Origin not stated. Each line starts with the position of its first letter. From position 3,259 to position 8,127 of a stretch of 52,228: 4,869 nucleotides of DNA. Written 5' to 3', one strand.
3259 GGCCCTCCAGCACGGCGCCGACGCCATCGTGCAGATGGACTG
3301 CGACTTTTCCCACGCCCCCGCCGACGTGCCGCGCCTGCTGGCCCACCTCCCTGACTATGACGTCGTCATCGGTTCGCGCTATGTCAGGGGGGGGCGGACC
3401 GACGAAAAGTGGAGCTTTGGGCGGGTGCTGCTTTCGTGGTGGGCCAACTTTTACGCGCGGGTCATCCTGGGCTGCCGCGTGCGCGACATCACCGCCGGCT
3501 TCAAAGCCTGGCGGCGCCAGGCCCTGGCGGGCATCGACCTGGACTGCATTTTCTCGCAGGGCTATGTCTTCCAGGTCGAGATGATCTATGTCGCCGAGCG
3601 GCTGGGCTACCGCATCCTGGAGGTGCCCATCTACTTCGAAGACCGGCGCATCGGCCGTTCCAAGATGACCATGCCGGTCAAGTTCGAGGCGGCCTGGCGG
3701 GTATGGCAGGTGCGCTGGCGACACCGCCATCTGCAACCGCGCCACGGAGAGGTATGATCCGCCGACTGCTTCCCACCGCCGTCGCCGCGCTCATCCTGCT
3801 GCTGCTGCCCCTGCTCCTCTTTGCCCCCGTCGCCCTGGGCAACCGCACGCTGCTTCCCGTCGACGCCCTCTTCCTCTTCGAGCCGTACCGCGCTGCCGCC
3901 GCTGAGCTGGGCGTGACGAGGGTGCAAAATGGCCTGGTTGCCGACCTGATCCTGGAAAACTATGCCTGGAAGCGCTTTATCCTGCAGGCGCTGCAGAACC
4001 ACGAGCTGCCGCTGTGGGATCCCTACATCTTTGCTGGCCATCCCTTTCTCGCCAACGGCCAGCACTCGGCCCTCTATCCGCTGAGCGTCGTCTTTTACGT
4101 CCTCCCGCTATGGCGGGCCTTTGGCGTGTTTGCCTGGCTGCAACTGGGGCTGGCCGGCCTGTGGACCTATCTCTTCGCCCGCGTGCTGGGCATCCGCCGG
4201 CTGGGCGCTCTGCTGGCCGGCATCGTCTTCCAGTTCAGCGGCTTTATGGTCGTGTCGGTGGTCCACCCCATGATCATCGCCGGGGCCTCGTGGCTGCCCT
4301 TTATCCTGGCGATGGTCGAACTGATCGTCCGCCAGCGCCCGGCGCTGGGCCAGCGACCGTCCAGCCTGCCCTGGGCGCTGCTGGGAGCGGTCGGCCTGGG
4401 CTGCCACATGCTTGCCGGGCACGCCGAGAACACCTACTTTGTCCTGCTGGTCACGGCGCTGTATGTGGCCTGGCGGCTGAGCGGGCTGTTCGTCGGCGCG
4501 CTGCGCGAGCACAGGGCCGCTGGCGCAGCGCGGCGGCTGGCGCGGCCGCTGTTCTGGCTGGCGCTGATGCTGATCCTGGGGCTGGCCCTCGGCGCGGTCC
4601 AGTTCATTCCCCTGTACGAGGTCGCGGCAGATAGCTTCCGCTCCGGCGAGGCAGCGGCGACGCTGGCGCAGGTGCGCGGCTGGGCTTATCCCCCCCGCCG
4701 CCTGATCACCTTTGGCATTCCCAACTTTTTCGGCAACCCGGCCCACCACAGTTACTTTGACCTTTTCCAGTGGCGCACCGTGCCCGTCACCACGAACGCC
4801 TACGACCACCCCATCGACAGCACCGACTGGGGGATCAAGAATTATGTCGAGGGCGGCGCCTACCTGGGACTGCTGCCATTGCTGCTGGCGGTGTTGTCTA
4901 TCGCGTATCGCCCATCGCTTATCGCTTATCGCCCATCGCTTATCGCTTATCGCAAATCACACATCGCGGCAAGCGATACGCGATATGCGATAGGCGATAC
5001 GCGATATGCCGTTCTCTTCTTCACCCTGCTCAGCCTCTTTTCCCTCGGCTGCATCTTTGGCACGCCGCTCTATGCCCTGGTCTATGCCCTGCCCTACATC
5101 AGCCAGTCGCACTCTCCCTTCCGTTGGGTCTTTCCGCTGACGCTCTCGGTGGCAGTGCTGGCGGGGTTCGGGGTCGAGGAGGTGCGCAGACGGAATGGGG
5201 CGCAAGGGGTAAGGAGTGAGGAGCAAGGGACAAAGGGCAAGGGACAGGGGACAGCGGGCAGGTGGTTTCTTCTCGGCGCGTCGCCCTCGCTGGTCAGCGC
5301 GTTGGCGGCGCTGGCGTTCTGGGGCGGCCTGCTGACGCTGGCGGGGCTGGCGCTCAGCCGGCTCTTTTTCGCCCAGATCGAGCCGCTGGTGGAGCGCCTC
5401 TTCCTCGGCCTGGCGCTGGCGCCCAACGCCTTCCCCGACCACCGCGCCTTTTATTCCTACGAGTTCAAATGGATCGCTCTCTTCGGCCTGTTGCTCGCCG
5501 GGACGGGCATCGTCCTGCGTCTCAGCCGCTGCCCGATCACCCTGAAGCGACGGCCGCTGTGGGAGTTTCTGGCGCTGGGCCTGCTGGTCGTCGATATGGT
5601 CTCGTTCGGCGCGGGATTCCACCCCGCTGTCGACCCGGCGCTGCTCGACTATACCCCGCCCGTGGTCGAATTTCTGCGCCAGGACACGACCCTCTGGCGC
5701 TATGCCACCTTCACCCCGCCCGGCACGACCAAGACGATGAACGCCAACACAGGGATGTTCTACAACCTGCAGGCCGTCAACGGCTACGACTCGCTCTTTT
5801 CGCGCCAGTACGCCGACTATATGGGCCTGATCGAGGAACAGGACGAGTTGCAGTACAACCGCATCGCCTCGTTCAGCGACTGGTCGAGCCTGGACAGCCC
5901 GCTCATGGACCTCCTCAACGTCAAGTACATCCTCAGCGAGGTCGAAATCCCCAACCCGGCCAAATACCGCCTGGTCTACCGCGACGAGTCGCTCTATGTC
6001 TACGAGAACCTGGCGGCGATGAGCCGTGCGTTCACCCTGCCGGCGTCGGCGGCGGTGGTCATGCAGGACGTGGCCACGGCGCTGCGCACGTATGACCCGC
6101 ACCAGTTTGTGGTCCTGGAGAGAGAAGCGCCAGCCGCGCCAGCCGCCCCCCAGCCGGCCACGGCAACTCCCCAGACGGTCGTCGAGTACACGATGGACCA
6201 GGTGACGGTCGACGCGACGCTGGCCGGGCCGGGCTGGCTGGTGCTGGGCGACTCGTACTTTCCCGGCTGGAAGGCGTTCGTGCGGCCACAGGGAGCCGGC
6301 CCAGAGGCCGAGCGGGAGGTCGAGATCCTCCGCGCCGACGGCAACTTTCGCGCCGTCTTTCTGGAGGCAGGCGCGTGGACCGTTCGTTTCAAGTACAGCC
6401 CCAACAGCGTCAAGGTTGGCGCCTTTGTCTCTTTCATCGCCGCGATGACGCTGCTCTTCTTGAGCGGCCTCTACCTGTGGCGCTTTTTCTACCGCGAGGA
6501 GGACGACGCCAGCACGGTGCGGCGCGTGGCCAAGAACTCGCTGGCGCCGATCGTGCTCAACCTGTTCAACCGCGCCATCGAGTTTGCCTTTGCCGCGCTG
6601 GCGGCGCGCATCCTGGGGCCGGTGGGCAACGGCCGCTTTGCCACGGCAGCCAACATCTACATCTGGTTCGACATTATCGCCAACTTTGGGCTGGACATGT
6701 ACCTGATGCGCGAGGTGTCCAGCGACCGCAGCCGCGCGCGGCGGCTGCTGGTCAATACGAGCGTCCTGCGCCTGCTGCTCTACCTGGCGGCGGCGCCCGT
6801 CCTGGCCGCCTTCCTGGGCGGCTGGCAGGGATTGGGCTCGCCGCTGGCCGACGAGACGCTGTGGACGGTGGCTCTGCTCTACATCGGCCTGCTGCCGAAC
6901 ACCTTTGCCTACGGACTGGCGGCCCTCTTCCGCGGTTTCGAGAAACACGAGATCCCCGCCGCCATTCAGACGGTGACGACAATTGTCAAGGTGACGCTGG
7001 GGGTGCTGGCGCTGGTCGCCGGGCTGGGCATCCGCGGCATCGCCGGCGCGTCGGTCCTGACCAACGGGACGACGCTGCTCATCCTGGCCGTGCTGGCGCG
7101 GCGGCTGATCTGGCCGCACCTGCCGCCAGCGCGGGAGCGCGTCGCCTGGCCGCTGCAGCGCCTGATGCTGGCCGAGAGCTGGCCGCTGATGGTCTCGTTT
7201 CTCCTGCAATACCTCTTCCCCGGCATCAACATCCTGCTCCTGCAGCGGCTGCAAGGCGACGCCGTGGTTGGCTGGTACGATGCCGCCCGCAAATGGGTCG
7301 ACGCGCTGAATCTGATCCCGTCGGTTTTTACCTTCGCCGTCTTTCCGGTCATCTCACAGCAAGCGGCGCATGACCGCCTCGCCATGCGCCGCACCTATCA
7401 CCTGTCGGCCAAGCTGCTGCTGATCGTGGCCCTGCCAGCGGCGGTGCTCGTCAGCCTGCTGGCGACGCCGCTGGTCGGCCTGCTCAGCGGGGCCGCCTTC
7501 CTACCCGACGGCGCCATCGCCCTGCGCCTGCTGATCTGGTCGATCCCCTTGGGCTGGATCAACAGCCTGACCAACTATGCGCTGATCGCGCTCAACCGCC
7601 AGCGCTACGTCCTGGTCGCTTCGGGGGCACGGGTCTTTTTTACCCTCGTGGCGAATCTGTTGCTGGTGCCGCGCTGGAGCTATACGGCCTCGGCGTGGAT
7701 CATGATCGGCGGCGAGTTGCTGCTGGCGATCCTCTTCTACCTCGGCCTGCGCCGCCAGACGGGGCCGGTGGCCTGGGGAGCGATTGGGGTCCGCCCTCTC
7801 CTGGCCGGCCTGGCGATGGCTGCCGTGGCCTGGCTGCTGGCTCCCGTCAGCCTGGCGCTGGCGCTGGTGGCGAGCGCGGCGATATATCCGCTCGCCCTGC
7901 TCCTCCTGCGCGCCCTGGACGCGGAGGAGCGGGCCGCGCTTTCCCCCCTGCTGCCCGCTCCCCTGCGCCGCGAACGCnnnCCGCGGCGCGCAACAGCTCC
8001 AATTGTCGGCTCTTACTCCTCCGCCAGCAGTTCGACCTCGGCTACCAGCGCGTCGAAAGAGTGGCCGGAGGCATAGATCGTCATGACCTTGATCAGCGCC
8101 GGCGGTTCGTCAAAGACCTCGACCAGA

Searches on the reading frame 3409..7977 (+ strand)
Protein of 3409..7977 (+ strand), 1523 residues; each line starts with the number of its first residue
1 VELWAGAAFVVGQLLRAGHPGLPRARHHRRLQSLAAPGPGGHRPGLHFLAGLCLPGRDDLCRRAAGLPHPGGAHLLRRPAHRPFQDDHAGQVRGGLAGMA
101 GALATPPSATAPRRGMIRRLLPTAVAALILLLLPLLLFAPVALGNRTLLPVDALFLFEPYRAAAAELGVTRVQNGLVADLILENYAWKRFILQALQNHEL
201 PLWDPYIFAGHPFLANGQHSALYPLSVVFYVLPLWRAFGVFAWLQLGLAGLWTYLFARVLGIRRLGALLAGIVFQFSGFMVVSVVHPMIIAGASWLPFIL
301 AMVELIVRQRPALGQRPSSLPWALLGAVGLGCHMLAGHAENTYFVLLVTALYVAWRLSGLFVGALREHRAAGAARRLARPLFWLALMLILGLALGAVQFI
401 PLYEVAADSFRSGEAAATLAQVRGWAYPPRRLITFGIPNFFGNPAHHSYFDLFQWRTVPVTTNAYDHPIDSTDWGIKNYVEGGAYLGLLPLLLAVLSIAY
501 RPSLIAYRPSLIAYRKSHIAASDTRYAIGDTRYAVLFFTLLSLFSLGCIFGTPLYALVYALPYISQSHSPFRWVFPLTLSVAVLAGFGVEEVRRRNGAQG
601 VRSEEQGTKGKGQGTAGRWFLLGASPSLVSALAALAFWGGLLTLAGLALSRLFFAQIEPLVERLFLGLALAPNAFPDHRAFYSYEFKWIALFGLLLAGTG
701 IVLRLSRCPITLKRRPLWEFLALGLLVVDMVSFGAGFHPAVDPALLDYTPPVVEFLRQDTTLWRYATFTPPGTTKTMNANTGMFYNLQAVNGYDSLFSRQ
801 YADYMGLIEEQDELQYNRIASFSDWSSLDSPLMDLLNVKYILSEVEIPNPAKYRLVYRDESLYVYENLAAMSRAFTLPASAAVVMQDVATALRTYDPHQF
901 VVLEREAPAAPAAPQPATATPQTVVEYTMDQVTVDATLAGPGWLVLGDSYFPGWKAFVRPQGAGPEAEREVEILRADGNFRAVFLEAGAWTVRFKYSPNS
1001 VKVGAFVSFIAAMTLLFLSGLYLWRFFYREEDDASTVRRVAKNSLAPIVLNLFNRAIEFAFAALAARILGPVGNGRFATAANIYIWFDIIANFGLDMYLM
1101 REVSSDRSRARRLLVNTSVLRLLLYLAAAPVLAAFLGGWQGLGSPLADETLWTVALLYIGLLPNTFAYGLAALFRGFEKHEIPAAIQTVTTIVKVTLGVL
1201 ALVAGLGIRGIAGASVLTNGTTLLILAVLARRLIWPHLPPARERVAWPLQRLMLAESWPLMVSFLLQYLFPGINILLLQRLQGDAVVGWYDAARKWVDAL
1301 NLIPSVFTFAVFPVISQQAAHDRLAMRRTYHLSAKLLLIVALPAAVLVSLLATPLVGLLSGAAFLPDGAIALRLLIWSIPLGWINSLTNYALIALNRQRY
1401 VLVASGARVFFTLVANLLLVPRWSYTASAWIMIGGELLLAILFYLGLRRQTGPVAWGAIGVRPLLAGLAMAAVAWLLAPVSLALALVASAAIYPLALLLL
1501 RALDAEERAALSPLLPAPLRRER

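Call 29: search_protein_families(library=pfam, proteins=[window:3409-7977:+])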
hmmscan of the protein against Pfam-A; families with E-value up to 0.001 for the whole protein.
window:3409-7977:+ (1523 aa): 3 families
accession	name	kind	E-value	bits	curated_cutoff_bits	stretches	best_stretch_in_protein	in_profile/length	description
PF01943.22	Polysacc_synt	-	1.3e-25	90.8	28.2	1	1041-1317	2-272/274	Polysaccharide biosynthesis protein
PF13440.11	Polysacc_synt_3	-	6.9e-17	62.1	23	1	1066-1365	3-289/293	Polysaccharide biosynthesis protein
PF09586.16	YfhO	-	1.2e-09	37.6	28.5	1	776-879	490-596/835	Bacterial membrane protein YfhO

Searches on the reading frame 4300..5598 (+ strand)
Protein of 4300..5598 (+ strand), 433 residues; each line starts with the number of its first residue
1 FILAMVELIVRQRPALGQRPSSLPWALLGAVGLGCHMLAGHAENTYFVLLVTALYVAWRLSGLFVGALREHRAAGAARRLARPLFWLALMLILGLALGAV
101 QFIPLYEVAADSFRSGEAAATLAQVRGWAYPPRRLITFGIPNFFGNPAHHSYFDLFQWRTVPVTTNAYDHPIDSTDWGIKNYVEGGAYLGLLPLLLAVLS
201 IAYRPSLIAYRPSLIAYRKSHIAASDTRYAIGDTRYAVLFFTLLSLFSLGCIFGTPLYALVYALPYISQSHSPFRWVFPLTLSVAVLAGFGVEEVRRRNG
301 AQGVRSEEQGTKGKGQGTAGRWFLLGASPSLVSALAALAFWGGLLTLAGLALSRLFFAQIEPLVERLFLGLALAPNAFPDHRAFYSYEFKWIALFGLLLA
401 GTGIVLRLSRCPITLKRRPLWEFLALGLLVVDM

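Call 51: find_homologous_proteins(query=window:4300-5598:+, max_evalue=1e-10)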
Query window:4300-5598:+ (433 aa): 126 proteins with E <= 1e-10 among 8000 candidates; the best 120 are listed.
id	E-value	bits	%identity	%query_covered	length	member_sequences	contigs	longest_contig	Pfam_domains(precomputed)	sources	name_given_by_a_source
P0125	2.3e-160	552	65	99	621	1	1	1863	-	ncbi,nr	ncbi:MAG: hypothetical protein U9R15_16965, partial [Chloroflexota bacterium]|nr:hypothetical protei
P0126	1.9e-155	536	61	100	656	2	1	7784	-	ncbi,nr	ncbi:MAG TPA: hypothetical protein VMY80_04495, partial [Anaerolineae bacterium]|nr:hypothetical pro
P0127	1.1e-154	534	56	100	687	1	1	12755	PF09586.17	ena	-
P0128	4.0e-154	532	63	100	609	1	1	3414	-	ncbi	ncbi:MAG: hypothetical protein DRI77_12295, partial [Chloroflexi bacterium]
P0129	7.4e-153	527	60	100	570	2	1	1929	-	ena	-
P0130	2.8e-150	519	65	93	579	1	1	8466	-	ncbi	ncbi:MAG: hypothetical protein PVI59_09140, partial [Anaerolineae bacterium]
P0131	2.4e-134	466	63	86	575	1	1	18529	-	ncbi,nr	ncbi:MAG: hypothetical protein ISS49_05415, partial [Anaerolineae bacterium]|nr:hypothetical protein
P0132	9.9e-117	408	57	84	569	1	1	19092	-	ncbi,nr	ncbi:MAG: hypothetical protein N3B68_01395, partial [Anaerolineae bacterium]|nr:hypothetical protein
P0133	8.6e-115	402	51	98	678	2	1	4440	-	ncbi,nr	ncbi:MAG TPA: hypothetical protein PKH77_27790, partial [Anaerolineae bacterium]|nr:hypothetical pro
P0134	1.9e-110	388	61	74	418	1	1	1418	-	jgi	jgi:hypothetical protein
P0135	4.6e-109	383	59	71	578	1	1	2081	-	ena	-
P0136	4.7e-109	383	63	73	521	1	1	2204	-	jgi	jgi:hypothetical protein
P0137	2.5e-105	371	56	82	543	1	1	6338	-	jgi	-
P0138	3.1e-102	361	63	68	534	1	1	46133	-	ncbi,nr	ncbi:MAG: hypothetical protein H5T61_03160, partial [Thermoflexales bacterium]|nr:hypothetical prote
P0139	2.8e-98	348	49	95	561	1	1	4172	PF09586.17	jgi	jgi:hypothetical protein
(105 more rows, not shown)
